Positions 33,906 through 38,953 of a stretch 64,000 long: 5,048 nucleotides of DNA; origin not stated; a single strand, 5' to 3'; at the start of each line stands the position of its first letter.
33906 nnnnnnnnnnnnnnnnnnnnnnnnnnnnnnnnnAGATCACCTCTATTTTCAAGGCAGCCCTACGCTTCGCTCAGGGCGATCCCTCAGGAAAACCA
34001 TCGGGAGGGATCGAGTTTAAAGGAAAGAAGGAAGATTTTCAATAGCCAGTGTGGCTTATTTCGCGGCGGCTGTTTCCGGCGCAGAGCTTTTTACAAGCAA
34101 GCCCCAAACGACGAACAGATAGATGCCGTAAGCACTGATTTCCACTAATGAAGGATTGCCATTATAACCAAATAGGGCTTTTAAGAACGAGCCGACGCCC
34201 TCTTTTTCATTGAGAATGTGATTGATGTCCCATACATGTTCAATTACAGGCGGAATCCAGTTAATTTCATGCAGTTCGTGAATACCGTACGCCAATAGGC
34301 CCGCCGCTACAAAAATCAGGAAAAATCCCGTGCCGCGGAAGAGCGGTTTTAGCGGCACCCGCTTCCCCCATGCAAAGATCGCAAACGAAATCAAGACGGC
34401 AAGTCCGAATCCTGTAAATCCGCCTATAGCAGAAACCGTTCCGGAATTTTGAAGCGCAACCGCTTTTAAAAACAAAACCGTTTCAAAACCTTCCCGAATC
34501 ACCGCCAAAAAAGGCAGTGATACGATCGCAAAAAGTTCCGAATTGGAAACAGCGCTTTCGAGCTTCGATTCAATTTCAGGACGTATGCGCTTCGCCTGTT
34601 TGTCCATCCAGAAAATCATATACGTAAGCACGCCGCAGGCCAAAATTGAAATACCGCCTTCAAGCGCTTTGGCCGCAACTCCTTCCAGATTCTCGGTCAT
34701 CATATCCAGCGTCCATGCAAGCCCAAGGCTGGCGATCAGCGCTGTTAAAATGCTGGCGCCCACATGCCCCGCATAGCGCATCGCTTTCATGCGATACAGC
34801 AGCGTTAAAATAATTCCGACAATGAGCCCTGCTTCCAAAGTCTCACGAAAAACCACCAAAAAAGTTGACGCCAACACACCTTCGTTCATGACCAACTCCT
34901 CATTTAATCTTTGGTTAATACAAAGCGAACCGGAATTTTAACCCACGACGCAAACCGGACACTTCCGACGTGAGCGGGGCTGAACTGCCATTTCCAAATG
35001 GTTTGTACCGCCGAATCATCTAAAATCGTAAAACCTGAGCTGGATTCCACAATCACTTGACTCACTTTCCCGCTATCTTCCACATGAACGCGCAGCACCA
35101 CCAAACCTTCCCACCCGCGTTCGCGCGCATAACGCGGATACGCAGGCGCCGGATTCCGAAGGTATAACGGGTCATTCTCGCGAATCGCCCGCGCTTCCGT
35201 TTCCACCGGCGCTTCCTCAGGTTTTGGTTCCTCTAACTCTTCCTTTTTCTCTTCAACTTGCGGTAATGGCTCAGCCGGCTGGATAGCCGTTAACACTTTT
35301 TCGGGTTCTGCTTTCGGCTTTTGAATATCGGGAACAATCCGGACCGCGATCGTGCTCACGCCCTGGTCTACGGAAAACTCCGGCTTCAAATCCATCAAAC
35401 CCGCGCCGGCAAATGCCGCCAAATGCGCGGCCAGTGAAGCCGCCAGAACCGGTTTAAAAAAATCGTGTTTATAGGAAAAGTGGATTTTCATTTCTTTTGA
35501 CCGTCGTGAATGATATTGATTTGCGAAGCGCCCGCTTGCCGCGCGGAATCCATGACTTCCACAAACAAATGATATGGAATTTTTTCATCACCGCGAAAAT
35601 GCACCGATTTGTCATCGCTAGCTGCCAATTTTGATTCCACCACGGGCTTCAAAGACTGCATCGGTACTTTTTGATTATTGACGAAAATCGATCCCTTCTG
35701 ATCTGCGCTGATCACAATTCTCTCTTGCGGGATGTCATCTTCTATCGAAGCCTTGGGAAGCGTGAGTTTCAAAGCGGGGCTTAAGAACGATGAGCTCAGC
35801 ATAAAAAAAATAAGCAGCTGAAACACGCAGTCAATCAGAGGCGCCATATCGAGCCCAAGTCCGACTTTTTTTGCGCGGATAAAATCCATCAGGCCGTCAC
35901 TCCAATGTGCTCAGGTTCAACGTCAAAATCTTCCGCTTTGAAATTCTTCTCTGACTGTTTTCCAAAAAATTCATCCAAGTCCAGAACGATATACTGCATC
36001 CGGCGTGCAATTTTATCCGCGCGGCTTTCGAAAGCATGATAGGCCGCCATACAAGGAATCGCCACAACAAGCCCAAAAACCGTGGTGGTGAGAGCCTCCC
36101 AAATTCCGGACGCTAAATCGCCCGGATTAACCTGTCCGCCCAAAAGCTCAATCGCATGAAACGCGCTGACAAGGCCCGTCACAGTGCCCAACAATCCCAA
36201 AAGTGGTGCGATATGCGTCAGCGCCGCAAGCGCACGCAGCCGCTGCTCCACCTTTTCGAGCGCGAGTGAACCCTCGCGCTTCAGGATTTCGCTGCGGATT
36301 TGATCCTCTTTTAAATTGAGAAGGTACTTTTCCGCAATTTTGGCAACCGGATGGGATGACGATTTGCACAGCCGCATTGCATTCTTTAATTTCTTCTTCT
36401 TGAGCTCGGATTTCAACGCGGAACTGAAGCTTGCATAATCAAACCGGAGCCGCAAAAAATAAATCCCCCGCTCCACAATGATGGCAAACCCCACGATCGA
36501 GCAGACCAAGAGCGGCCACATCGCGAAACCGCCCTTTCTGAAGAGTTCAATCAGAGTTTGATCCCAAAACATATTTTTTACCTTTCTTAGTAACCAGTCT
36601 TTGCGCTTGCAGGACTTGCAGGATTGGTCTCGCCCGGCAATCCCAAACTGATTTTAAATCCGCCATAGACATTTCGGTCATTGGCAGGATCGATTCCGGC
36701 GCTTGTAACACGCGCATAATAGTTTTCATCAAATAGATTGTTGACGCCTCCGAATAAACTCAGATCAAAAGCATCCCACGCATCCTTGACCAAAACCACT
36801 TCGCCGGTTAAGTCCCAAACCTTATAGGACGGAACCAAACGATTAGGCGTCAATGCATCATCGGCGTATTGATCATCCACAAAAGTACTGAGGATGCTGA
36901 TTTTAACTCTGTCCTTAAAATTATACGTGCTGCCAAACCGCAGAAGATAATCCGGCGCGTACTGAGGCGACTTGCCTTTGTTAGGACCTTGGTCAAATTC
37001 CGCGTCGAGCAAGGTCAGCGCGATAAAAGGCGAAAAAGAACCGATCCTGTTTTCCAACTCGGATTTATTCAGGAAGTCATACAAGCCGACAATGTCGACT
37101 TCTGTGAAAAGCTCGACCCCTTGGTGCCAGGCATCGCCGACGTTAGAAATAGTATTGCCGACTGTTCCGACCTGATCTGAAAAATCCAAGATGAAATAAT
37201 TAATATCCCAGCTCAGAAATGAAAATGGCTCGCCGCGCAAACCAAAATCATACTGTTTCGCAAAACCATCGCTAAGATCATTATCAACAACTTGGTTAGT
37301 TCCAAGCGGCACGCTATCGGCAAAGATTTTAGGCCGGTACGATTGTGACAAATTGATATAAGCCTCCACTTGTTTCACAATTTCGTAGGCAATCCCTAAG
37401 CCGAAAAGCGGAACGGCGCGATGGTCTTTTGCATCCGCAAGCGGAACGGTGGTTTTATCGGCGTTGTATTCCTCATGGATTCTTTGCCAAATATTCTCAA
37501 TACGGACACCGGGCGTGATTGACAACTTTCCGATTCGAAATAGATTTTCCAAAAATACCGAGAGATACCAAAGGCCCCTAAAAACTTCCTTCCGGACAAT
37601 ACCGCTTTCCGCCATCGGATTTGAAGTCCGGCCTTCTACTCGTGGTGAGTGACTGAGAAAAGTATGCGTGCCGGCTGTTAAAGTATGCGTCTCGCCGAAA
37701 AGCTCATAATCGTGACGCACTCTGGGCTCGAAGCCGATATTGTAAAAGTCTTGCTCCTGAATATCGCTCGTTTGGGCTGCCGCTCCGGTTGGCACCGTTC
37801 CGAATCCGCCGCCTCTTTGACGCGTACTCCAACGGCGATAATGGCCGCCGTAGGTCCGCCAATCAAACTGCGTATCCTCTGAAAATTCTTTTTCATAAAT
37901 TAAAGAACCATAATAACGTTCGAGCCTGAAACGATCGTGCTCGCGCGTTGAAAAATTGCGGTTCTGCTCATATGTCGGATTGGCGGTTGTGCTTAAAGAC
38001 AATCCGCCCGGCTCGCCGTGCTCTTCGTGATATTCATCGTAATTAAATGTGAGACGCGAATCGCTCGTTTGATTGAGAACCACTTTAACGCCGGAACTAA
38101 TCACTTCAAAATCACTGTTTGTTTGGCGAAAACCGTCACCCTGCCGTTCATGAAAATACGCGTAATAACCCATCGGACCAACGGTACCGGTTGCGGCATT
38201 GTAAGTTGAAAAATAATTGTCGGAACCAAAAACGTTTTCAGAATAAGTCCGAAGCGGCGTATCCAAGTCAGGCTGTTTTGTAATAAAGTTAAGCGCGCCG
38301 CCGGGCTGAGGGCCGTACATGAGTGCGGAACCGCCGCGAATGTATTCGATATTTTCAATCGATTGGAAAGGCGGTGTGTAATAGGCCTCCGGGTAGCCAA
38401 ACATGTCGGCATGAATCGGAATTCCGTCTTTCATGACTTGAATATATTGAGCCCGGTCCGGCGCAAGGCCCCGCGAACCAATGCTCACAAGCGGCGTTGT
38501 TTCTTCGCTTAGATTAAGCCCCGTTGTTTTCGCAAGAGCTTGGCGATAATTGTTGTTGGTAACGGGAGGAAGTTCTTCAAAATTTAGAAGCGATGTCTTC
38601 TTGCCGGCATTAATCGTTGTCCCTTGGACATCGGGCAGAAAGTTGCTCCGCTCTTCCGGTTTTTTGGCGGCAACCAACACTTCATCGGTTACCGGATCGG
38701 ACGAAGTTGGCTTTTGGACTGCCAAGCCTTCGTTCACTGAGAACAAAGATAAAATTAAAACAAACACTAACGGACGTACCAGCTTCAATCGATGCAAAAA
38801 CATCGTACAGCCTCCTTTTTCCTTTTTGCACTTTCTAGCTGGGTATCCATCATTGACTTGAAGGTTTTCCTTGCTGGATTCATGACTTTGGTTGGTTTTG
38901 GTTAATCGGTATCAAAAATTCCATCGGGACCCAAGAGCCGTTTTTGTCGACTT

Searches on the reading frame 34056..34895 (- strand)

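Call 78: search_protein_families(library=pfam, proteins=[window:34056-34895:-], max_evalue=0.00001)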
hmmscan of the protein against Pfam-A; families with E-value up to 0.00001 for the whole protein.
window:34056-34895:- (279 aa): 1 family
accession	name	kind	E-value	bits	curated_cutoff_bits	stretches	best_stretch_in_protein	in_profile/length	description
PF03239.20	FTR1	-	4.4e-48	164.4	25.3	1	10-259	3-262/284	Iron permease FTR1 family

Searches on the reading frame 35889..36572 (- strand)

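Call 78: search_protein_families(library=pfam, proteins=[window:35889-36572:-], max_evalue=0.00001)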
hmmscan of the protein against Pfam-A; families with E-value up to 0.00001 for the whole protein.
window:35889-36572:- (227 aa): 1 family
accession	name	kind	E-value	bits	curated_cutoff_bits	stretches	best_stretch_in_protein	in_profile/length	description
PF01618.21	MotA_ExbB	-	1.4e-28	99.6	22.9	1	75-193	5-126/127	MotA/TolQ/ExbB proton channel family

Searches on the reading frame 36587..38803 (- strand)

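Call 78: search_protein_families(library=pfam, proteins=[window:36587-38803:-], max_evalue=0.00001)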
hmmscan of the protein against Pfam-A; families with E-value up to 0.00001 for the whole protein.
window:36587-38803:- (738 aa): 1 family
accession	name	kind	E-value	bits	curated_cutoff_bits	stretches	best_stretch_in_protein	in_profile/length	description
PF07715.20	Plug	-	1.3e-08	35.8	23.9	1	77-169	16-105/107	TonB-dependent Receptor Plug Domain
